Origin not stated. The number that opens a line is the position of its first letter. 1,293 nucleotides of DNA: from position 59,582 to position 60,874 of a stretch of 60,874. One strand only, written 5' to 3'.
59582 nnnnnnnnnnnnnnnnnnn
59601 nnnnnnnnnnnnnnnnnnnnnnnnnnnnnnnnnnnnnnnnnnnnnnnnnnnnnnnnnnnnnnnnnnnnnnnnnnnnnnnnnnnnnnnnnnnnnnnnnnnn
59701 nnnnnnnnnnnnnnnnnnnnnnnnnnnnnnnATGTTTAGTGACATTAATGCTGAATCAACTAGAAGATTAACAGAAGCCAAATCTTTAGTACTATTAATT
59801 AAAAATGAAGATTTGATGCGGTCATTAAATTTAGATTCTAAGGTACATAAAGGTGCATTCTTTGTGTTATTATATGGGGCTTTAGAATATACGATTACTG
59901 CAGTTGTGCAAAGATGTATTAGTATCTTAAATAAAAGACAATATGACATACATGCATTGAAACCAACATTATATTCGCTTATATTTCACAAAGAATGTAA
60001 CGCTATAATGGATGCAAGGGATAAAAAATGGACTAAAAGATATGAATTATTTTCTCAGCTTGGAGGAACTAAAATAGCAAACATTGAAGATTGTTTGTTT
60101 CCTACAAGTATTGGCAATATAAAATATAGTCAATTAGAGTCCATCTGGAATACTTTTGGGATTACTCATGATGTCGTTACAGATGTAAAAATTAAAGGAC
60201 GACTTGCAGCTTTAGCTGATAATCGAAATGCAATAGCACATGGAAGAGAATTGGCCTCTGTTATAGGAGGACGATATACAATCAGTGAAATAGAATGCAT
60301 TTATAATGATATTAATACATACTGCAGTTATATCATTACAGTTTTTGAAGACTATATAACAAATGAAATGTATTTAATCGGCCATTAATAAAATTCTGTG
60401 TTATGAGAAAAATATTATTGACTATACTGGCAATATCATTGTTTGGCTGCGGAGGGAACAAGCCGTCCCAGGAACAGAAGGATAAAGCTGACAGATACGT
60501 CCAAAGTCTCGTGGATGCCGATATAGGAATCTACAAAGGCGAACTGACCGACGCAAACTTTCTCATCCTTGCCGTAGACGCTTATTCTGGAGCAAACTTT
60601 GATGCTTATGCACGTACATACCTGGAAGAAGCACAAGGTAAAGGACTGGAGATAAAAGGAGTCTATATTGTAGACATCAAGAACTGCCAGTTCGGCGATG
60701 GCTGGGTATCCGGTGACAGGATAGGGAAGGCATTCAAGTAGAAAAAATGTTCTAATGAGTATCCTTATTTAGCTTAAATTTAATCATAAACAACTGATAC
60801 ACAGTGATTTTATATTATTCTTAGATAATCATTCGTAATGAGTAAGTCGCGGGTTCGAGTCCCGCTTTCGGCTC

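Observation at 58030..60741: Lysogen-expressed cI-DUF262-HEPN-lipoprotein operon at attR (rexAB-like position)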

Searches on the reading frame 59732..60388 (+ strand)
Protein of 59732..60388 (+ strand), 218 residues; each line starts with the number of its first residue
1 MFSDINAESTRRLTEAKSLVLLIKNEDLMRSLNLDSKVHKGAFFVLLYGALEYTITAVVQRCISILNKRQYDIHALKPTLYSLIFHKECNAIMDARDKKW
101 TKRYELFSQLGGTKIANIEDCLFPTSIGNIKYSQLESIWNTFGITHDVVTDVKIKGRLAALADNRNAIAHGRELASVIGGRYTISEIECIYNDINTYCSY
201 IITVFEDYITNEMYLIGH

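Call 3: search_protein_families(library=pfam, proteins=[window:59732-60388:+], max_evalue=1)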
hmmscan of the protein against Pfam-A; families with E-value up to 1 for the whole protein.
window:59732-60388:+ (218 aa): 2 families
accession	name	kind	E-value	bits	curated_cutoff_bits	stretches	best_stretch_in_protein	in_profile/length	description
PF18735.6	HEPN_RiboL-PSP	-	3.1e-15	57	28.4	1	22-206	13-190/191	RiboL-PSP-HEPN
PF18737.6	HEPN_MAE_28990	-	5.7e-10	40.2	26.8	1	8-214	8-211/211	MAE_28990/MAE_18760-like HEPN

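Call 4: search_protein_families(library=padloc, proteins=[window:59732-60388:+], max_evalue=1)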
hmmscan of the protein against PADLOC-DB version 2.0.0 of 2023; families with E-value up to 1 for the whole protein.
window:59732-60388:+ (218 aa): 1 family
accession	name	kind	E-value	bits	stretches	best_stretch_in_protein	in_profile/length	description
PDLC03820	RTasHEPN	-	0.0022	16.1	1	150-172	69-91/148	DRT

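Call 5: search_protein_families(library=ncbifam, proteins=[window:59732-60388:+], max_evalue=1)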
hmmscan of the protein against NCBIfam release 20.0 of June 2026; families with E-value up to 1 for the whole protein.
window:59732-60388:+ (218 aa): 0 families

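Call 6: search_protein_families(library=phrogs, proteins=[window:59732-60388:+], max_evalue=0.1)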
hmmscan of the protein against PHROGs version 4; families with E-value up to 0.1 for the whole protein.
window:59732-60388:+ (218 aa): 2 families
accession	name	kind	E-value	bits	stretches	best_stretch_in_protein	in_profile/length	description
phrog_3846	-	unknown function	2.2e-26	93.6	1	36-215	54-230/234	-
phrog_22325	-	unknown function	6.7e-06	26.6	1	44-211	50-208/220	-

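Call 22: find_homologous_proteins(query=window:59732-60385:+)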
Query window:59732-60385:+ (218 aa): 39 proteins with E <= 0.001 among 218 candidates.
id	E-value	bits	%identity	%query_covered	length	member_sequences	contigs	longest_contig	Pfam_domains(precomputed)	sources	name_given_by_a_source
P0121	1.7e-139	480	100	100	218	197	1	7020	PF18735.7,PF18737.7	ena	-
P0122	1.4e-126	438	90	100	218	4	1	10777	PF18735.7,PF18737.7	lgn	-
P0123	1.6e-126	438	90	100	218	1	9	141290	PF18735.7,PF18737.7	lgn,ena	-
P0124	3.4e-124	430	88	100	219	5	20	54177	PF18735.7,PF18737.7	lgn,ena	-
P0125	3.9e-120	417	87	100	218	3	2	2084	PF18735.7,PF18737.7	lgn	-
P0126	8.2e-119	413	85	100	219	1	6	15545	PF18735.7,PF18737.7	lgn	-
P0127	1.8e-118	412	88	100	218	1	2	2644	PF18735.7,PF18737.7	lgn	-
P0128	3.5e-114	398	82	100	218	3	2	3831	PF18735.7,PF18737.7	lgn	-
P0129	9.3e-108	377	79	99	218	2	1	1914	PF18735.7,PF18737.7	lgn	-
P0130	1.7e-100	353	73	99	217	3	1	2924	PF18735.7,PF18737.7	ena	-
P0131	4.9e-98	345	72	97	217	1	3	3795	PF18735.7,PF18737.7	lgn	-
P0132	3.8e-95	336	69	99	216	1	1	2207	PF18735.7,PF18737.7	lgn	-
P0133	2.3e-92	326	67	99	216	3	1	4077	PF18735.7,PF18737.7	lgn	-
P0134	8.5e-88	312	66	99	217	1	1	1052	PF18735.7,PF18737.7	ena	-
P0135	2.2e-87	310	65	99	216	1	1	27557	PF18735.7,PF18737.7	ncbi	-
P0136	5.1e-84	299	65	99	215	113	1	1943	PF18735.7,PF18737.7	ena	-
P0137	1.1e-78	282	61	97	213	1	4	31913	PF18735.7,PF18737.7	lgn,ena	-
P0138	3.8e-78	280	62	99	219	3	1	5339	PF18735.7,PF18737.7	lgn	-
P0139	9.0e-78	279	60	98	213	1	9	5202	PF18735.7,PF18737.7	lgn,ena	-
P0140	1.8e-77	278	60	98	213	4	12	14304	PF18735.7,PF18737.7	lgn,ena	-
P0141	6.6e-76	273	60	97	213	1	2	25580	PF18735.7,PF18737.7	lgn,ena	-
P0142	2.2e-75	271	58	98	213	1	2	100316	PF18735.7,PF18737.7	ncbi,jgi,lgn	jgi:hypothetical protein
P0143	1.0e-74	269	58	98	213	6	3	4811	PF18735.7,PF18737.7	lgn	-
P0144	3.8e-74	267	60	98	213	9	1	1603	PF18735.7,PF18737.7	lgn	-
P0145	5.9e-70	253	56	99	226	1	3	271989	PF18735.7,PF18737.7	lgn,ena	-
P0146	1.1e-67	246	55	99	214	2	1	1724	PF18735.7,PF18737.7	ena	-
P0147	9.1e-66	240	53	99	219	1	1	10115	PF18735.7,PF18737.7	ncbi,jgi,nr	ncbi:MAG: hypothetical protein LBT43_18465 [Prevotella sp.]|jgi:hypothetical protein|nr:hypothetical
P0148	6.5e-64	234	51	99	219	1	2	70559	PF18735.7,PF18737.7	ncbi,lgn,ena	-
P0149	6.7e-64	233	54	99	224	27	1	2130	PF18735.7,PF18737.7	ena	-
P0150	1.0e-62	230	54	98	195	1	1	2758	PF18735.7,PF18737.7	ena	-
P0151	4.5e-62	228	50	99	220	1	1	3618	PF18735.7,PF18737.7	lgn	-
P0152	3.0e-56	209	48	98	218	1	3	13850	PF18735.7,PF18737.7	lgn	-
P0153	4.8e-55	205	50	99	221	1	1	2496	PF18735.7,PF18737.7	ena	-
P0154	4.6e-46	175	44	99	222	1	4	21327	PF18735.7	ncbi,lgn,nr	ncbi:MAG: hypothetical protein K5757_03745 [Bacteroidaceae bacterium]|nr:hypothetical protein [Bacte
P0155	3.5e-43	166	43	99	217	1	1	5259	PF18735.7,PF18737.7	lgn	-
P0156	1.6e-42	164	40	98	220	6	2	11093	PF18735.7,PF18737.7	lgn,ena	-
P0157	1.5e-37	147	39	98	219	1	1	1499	PF18735.7,PF18737.7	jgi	jgi:hypothetical protein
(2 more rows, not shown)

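Call 29: search_protein_families(library=padloc, alignment_id=A2, max_evalue=0.01)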
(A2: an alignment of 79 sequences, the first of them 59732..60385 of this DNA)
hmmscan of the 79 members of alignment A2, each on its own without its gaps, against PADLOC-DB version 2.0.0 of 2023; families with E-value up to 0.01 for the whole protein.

A. member 1, window:59732-60385:+ (218 aa): 1 family
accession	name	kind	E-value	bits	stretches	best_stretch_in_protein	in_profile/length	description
PDLC03820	RTasHEPN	-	0.0022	16.1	0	150-172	69-91/148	DRT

B. families by the number of members that match (of 79 scanned): 6 families
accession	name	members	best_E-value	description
PDLC01680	Cas13-ApeA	8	0.00011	Cas13-ApeA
PDLC03820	RTasHEPN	4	0.0022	DRT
PDLC01679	Cas13-ApeA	3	0.0051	Cas13-ApeA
PDLC01683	Cas13c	1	0.0015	Cas13c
PDLC04029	PD-T4-2_B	1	0.0021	-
PDLC02154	Cas13c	1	0.0028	-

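Call 30: search_protein_families(library=pfam, alignment_id=A2, max_evalue=0.001)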
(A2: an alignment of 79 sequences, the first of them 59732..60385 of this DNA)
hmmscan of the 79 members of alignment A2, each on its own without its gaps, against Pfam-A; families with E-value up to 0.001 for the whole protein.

A. member 1, window:59732-60385:+ (218 aa): 2 families
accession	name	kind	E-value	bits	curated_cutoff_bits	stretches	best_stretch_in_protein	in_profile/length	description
PF18735.6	HEPN_RiboL-PSP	-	3.1e-15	57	28.4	1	22-206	13-190/191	RiboL-PSP-HEPN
PF18737.6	HEPN_MAE_28990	-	5.7e-10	40.2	26.8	1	8-214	8-211/211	MAE_28990/MAE_18760-like HEPN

B. families by the number of members that match (of 79 scanned): 4 families
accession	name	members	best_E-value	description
PF18735.6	HEPN_RiboL-PSP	78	4.1e-20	RiboL-PSP-HEPN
PF18737.6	HEPN_MAE_28990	77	4.3e-20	MAE_28990/MAE_18760-like HEPN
PF18739.6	HEPN_Apea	5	0.00021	Apea-like HEPN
PF06275.16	DUF1031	1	0.00037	Protein of unknown function (DUF1031)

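Call 61: predict_structure(alignment_id=A4)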
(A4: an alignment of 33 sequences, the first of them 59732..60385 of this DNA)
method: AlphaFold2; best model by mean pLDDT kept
length: 218 residues; sequences in the alignment: 33
mean_pLDDT: 94.3   pTM: 0.88
mean pLDDT of the five models: 94.3, 94.2, 93.1, 93.1, 86.9
residues with pLDDT >= 90: 182; 70-90: 36; 50-70: 0; < 50: 0
segments of 3 or more residues with pLDDT < 50: none
pLDDT, mean of each block of 10 residues (from residue 1): 96 97 94 96 98 97 95 94 91 88 89 85 86 96 96 96 97 98 97 98 98 91
secondary structure, 60 per line:
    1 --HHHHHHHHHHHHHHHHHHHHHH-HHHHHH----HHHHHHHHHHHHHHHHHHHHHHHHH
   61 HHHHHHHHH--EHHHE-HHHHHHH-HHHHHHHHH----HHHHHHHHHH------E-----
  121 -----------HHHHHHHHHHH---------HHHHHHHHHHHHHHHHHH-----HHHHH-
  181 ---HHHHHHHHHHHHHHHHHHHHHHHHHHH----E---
elements in order: H3-24 H26-31 H36-69 H78-84 H86-94 H99-108 H132-142 H152-169 H175-179 H184-210

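Call 65: fold_search(model_id=the predicted structure, library=pdb)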
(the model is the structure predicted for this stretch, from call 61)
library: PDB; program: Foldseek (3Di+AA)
matches with E <= 10: 176; with E <= 0.001: 0
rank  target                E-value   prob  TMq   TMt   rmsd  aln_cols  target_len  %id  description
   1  8oyy_A                8.6e-01  0.13  0.21  0.21  17.9       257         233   12  De novo designed soluble GPCR-like fold GLF_32 (released 2023-10-18)
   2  7zjr                  1.4e+00  0.08  0.18  0.16  26.9       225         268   11  X-ray structure of the periplasmic region of PilJ from P. aeruginosa (released 2022-04-27)
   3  8oyy_B                1.5e+00  0.07  0.18  0.17  18.0       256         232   12  De novo designed soluble GPCR-like fold GLF_32 (released 2023-10-18)
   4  4tql_A                1.6e+00  0.04  0.13  0.13  31.2       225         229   14  Computationally designed three helix bundle (released 2014-10-15)
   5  6m6w_B                1.7e+00  0.21  0.30  0.43   9.5       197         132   12  Crystal structure the toxin-antitoxin MntA-HpeT mutant-Y104A (released 2020-09-30)
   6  7bxo_F                1.7e+00  0.20  0.29  0.43   8.7       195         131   12  Crystal structure of the toxin-antitoxin with AMP-PNP (released 2020-09-30)
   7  8e2i_E                1.7e+00  0.12  0.23  0.27  20.4       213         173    8  Cryo-EM structure of BIRC6/Smac (released 2023-02-15)
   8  9fed                  1.8e+00  0.04  0.16  0.19  21.3       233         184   12  Single-chain chimeric protein mimicking the interaction between HR1 and HR2 in HIV gp41 (released 2025-05-28)
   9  8xeh_D                1.9e+00  0.38  0.33  0.52   9.1       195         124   10  Crystal structure of HEPN-MNT complex (released 2024-12-18)
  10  7tad_C                2.0e+00  0.11  0.26  0.27  19.9       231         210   10  CryoEM structure of the (NPR1)2-(TGA3)2 complex (released 2022-03-16)
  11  7jtk_C                2.0e+00  0.09  0.25  0.14  21.9       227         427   10  Radial spoke 1 isolated from Chlamydomonas reinhardtii (released 2020-12-16)
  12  4k1p_H                2.3e+00  0.04  0.19  0.14  23.1       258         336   12  Structure of the NheA component of the Nhe toxin from Bacillus cereus (released 2013-09-18)
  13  8xdj_B                2.5e+00  0.18  0.27  0.37  10.4       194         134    9  Crystal structure of AMPylated HEPN toxin (released 2024-12-18)
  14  7bxo_D                2.6e+00  0.15  0.30  0.43   8.7       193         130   12  Crystal structure of the toxin-antitoxin with AMP-PNP (released 2020-09-30)
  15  8xdj_C                2.7e+00  0.18  0.28  0.39  10.2       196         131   10  Crystal structure of AMPylated HEPN toxin (released 2024-12-18)
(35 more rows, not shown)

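Call 87: search_protein_representatives(alignment_id=A4)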
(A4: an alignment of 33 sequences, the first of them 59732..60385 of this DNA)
Query: 33 sequences, 217 profile positions. Proteins with E-value up to 0.001 (for the whole library): 1291; up to 1e-10: 525; up to 1e-30: 176. The best 150 are listed.
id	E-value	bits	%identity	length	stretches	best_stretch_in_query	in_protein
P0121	3.3e-105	367.0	-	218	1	1-216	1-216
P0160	1.9e-80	286.0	-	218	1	2-216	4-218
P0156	2.1e-78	279.3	-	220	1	2-216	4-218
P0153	3.0e-78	278.8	-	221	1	1-216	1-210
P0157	3.8e-76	272.0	-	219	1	1-216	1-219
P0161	1.2e-75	270.3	-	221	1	1-216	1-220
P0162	9.8e-68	244.5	-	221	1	1-216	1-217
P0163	2.3e-65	236.7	-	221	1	1-216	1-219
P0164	1.6e-64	234.0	-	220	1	1-215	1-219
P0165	1.8e-64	233.8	-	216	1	1-215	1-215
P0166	3.5e-64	232.9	-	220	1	1-216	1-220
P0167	1.8e-63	230.6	-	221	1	3-215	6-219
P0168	1.2e-59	218.1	-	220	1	4-215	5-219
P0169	2.4e-59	217.1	-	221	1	1-216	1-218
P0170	1.1e-58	214.9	-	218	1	1-216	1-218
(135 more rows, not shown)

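Call 97: fold_search(model_id=the predicted structure, library=viral)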
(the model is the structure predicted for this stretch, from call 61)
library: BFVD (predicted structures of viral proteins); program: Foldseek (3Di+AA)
matches with E <= 10: 166; with E <= 0.001: 1
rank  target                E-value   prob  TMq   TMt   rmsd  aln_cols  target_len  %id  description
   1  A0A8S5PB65            1.7e-06  1.00  0.69  0.72   4.3       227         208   20  MAE-28990/MAE-18760-like HEPN domain-containing protein [Phage sp. ctPtC7]
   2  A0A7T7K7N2            1.6e-01  0.14  0.15  0.14  21.3       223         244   11  (no name in the UniProt tables at hand)
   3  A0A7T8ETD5            7.5e-01  0.10  0.21  0.18  20.2       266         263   11  (no name in the UniProt tables at hand)
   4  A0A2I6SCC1            9.2e-01  0.30  0.35  0.31  14.7       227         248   10  WSSV441 [White spot syndrome virus]
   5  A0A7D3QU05            1.1e+00  0.10  0.20  0.12  18.6       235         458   10  DnaJ chaperone protein [Fadolivirus FV1/VV64]
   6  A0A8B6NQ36            1.2e+00  0.06  0.18  0.15  19.0       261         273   10  G-protein coupled receptor 12 [Elephant endotheliotropic herpesvirus 1A]
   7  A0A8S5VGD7            1.4e+00  0.13  0.31  0.20  19.1       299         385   13  Uncharacterized protein [Myoviridae sp. ctkfK18]
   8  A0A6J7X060            1.9e+00  0.07  0.23  0.13  15.1       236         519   10  Phage head morphogenesis domain [uncultured Caudovirales phage]
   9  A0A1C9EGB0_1          1.9e+00  0.06  0.17  0.05  23.1       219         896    8  Viral structural protein [Acidianus two-tailed phage variant 1]
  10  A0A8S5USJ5            2.0e+00  0.16  0.35  0.27  20.1       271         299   10  Uncharacterized protein [Myoviridae sp. ctijX18]
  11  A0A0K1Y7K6            2.0e+00  0.09  0.20  0.09  24.5       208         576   11  (no name in the UniProt tables at hand)
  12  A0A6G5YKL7            2.0e+00  0.08  0.19  0.20  21.3       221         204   12  (no name in the UniProt tables at hand)
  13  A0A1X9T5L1            2.0e+00  0.02  0.15  0.11  21.9       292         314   14  Oxidoreductase motif protein [Ranid herpesvirus 3]
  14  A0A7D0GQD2            2.1e+00  0.06  0.16  0.05  17.9       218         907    7  (no name in the UniProt tables at hand)
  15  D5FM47                2.1e+00  0.05  0.20  0.16  20.2       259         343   11  ORF59 [black bullhead herpesvirus]
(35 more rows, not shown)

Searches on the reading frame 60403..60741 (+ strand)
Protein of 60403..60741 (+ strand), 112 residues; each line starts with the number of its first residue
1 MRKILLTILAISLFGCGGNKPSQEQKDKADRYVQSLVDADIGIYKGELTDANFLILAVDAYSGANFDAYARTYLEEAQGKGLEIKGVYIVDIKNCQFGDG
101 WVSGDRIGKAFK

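Call 3: search_protein_families(library=pfam, proteins=[window:60403-60741:+], max_evalue=1)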
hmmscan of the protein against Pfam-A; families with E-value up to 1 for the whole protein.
window:60403-60741:+ (112 aa): 1 family
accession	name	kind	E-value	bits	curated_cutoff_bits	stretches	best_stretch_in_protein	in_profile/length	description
PF21903.1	BDI_0842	-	4.4e-42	142.8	27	1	25-112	2-89/89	Hypothetical protein BDI_0842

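Call 4: search_protein_families(library=padloc, proteins=[window:60403-60741:+], max_evalue=1)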
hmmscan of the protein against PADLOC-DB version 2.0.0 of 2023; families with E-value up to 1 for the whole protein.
window:60403-60741:+ (112 aa): 0 families

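Call 5: search_protein_families(library=ncbifam, proteins=[window:60403-60741:+], max_evalue=1)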
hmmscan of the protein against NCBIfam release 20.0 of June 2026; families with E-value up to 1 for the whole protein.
window:60403-60741:+ (112 aa): 0 families

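Call 6: search_protein_families(library=phrogs, proteins=[window:60403-60741:+], max_evalue=0.1)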
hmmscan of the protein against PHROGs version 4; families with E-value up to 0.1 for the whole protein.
window:60403-60741:+ (112 aa): 5 families
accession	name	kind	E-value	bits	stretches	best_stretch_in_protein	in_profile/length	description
phrog_2682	-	unknown function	0.0034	19.2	1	1-27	1-27/52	-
phrog_8801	-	unknown function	0.011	17.2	1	1-33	1-37/94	-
phrog_34514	-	unknown function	0.011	16.5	1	1-20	1-20/39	-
phrog_18989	-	unknown function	0.017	16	1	2-43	2-41/167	-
phrog_4748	-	unknown function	0.051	14.8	1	1-59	4-64/141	-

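Call 81: search_protein_families(library=padloc, proteins=[window:60403-60738:+], max_evalue=0.01)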
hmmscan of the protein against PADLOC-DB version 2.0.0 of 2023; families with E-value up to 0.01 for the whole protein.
window:60403-60738:+ (112 aa): 0 families
